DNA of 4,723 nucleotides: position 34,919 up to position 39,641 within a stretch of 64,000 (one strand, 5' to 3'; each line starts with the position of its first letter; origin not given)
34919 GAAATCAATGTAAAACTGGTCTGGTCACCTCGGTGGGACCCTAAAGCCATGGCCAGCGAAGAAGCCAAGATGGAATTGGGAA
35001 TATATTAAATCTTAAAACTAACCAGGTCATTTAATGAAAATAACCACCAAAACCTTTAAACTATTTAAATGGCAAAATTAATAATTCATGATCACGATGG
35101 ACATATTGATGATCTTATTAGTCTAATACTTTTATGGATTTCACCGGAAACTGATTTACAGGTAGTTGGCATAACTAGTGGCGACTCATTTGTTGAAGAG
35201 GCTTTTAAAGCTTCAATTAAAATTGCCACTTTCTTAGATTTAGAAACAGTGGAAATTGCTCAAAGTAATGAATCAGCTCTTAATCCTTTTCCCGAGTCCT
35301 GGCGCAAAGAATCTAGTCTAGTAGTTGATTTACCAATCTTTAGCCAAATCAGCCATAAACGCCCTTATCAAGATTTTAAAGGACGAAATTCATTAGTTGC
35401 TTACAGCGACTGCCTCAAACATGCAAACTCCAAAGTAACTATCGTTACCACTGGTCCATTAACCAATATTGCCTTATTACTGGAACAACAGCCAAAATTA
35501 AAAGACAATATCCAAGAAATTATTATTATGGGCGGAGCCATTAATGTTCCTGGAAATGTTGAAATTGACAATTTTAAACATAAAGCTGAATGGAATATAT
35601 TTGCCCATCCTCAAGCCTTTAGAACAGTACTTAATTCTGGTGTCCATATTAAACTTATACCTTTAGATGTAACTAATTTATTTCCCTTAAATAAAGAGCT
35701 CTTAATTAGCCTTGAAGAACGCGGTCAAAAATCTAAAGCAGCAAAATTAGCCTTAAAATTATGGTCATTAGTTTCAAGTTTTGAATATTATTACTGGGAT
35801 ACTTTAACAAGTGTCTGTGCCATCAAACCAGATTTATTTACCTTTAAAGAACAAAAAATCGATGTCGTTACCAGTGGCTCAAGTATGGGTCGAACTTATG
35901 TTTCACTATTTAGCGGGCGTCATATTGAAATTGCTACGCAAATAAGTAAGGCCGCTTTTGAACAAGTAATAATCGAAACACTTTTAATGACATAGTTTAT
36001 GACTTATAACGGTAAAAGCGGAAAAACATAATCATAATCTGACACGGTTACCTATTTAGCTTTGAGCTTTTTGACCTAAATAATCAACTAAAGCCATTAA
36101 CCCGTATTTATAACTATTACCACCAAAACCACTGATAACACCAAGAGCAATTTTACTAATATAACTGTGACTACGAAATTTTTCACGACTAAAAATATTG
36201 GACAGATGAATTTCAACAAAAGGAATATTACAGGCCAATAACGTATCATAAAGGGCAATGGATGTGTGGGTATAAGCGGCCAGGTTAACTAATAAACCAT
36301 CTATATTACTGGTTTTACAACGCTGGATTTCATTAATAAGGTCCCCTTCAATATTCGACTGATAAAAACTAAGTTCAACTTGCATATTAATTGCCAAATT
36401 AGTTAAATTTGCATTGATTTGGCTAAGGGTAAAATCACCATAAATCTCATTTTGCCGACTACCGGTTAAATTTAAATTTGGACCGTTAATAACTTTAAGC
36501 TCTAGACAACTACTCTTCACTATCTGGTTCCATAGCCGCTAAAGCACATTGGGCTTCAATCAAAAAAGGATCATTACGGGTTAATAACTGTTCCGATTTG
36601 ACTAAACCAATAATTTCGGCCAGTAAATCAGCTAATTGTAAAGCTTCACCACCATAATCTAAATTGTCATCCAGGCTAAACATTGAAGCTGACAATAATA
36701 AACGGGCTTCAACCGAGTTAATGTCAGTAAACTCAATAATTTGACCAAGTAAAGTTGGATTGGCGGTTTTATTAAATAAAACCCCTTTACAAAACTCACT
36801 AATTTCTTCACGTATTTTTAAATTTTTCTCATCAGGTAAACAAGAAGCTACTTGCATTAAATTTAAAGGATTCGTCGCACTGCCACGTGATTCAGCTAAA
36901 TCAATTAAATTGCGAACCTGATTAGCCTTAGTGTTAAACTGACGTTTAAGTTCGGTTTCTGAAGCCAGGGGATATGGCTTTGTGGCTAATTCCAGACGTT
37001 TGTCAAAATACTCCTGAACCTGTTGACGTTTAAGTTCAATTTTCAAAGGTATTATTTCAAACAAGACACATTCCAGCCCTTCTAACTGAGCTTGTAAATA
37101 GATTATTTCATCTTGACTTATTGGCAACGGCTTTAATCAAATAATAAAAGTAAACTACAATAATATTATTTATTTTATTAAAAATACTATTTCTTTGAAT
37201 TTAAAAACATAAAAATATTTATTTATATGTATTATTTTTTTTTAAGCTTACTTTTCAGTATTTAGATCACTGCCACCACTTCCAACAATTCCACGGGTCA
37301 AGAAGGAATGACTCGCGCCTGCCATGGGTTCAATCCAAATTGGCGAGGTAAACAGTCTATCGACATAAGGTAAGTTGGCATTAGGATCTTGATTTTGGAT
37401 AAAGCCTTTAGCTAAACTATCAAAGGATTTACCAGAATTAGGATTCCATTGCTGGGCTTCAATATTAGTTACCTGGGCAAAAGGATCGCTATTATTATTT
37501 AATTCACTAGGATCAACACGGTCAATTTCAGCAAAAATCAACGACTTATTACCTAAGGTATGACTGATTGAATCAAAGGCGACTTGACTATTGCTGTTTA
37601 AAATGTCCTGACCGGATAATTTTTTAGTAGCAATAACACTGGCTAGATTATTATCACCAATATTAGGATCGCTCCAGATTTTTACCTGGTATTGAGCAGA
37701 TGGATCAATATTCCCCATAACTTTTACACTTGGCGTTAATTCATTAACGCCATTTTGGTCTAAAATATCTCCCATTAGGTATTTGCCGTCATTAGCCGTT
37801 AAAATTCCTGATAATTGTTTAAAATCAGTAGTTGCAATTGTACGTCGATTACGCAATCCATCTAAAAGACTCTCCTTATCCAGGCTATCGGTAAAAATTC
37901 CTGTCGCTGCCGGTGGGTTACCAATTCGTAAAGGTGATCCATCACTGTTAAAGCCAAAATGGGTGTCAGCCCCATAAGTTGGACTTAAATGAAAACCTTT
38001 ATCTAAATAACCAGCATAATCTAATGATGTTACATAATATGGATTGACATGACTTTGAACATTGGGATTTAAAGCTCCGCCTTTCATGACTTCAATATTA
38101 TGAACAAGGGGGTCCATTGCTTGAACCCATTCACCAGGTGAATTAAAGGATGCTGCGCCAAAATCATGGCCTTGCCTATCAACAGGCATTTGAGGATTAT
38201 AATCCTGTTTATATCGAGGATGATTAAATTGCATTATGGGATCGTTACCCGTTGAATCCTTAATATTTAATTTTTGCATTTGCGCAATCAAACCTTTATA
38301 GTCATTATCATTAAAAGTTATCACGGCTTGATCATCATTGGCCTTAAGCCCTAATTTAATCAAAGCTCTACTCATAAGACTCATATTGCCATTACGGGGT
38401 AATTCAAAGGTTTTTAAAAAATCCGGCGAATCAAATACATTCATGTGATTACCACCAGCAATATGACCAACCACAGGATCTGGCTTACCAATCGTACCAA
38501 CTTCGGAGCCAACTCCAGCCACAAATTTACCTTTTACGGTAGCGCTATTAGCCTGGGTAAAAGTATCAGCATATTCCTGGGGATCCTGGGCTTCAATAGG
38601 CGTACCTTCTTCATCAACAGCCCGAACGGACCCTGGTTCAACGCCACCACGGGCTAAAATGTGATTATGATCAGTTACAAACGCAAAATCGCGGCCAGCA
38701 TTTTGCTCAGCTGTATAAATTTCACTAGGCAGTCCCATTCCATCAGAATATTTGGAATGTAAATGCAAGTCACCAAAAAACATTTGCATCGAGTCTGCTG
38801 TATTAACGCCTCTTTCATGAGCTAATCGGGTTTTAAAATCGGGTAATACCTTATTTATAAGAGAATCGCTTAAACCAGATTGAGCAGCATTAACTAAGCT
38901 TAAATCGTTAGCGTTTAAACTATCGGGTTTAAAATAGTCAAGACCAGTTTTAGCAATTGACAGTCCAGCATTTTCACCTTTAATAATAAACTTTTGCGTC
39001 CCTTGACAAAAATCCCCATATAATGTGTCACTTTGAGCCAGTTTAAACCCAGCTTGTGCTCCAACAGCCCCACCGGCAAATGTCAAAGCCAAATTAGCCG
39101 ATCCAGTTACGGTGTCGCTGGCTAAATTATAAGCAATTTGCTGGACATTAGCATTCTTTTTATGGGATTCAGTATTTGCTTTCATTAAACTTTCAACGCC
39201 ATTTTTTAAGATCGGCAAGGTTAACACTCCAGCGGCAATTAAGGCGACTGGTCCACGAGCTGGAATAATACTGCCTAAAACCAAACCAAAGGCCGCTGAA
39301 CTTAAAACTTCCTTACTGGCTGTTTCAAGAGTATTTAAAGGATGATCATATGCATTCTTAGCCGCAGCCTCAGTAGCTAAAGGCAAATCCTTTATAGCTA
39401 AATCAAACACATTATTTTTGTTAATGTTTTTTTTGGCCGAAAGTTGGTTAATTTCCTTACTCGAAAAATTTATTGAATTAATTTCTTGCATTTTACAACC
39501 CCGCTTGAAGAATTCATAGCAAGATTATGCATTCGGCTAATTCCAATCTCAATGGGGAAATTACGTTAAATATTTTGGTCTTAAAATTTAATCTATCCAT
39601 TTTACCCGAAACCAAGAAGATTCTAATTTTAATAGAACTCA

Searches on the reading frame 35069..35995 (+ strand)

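Call 7: search_protein_families(library=pfam, proteins=[window:35069-35995:+], max_evalue=0.001)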
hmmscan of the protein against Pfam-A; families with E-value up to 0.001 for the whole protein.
window:35069-35995:+ (308 aa): 1 family
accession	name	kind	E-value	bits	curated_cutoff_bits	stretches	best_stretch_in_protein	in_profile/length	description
PF01156.24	IU_nuc_hydro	-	1.1e-45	157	34.2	1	5-298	1-296/297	Inosine-uridine preferring nucleoside hydrolase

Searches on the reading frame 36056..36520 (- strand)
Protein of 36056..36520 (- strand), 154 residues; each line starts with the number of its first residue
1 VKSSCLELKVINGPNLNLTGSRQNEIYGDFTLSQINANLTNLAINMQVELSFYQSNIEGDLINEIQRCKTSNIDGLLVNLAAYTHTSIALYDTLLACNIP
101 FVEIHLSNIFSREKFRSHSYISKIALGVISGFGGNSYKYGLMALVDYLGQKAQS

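Call 7: search_protein_families(library=pfam, proteins=[window:36056-36520:-], max_evalue=0.001)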
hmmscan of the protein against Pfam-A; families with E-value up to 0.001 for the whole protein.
window:36056-36520:- (154 aa): 1 family
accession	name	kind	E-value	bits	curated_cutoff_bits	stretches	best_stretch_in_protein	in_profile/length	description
PF01220.24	DHquinase_II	-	1.3e-50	171.2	23.3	1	8-144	2-137/138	Dehydroquinase class II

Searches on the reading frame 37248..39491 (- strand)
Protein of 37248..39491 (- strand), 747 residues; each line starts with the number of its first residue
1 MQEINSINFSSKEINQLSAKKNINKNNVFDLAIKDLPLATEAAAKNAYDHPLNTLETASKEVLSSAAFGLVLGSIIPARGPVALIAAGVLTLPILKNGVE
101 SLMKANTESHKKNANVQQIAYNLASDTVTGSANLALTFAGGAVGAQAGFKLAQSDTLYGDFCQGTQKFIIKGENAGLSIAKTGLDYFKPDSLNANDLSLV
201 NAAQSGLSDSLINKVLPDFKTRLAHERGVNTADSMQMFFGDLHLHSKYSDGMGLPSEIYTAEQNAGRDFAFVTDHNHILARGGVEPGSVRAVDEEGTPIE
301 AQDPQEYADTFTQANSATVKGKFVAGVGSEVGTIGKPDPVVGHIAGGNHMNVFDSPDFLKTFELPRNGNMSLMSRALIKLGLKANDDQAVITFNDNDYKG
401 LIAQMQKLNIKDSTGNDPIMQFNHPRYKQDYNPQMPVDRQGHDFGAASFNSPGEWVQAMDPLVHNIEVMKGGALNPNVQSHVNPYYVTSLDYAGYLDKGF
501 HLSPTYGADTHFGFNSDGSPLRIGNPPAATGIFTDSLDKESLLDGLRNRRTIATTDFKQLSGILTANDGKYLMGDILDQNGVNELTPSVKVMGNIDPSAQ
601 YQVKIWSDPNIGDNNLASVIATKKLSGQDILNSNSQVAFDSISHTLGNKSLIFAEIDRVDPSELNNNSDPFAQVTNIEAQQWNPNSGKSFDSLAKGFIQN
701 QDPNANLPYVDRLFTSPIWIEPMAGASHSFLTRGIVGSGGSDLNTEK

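Call 7: search_protein_families(library=pfam, proteins=[window:37248-39491:-], max_evalue=0.001)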
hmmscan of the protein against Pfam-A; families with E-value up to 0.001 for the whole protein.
window:37248-39491:- (747 aa): 0 families

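Call 84: search_protein_families(library=pfam, proteins=[window:37248-39491:-], max_evalue=1)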
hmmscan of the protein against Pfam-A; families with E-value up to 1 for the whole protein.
window:37248-39491:- (747 aa): 2 families
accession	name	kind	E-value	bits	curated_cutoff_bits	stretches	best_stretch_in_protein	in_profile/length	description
PF02811.25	PHP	-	0.0055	17.5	26.4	1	241-334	1-66/164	PHP domain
PF12228.14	DUF3604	-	0.059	12.2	20.4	0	235-249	4-18/591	Protein of unknown function (DUF3604)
